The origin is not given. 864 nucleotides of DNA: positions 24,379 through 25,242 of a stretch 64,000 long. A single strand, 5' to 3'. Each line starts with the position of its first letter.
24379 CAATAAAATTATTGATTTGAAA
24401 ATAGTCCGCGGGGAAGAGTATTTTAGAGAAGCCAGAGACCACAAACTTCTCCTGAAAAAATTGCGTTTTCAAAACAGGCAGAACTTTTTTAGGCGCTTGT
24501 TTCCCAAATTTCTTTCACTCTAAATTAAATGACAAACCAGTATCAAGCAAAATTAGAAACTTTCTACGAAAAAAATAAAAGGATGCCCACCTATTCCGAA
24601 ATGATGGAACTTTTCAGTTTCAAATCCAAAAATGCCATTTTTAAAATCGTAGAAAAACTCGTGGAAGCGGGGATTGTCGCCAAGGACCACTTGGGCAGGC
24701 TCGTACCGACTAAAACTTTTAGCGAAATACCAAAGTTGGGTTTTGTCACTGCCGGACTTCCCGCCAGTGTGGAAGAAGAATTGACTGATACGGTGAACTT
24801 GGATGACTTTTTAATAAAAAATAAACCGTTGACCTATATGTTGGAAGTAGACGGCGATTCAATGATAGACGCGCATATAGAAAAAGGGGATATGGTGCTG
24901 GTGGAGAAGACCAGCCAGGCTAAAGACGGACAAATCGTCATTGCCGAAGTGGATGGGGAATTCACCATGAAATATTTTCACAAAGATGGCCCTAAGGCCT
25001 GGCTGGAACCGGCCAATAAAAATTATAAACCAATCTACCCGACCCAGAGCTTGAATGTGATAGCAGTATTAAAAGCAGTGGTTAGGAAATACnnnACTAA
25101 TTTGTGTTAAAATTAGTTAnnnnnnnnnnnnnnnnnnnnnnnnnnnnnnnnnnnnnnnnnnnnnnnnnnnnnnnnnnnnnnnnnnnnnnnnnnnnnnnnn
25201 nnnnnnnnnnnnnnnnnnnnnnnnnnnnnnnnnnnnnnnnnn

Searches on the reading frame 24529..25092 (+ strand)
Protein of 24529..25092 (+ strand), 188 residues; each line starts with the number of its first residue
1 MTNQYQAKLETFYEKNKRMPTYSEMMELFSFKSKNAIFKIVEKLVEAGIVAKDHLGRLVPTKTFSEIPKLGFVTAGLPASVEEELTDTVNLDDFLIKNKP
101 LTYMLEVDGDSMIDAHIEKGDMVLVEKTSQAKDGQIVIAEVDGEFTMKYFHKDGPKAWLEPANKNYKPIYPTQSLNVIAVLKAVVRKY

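Call 69: search_protein_families(library=pfam, proteins=[window:24529-25092:+], max_evalue=0.001)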
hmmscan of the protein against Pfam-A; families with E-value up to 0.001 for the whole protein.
window:24529-25092:+ (188 aa): 1 family
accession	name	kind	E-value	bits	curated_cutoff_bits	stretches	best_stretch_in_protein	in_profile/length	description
PF00717.28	Peptidase_S24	-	3.5e-28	98.1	23.3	1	70-179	3-113/116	Peptidase S24-like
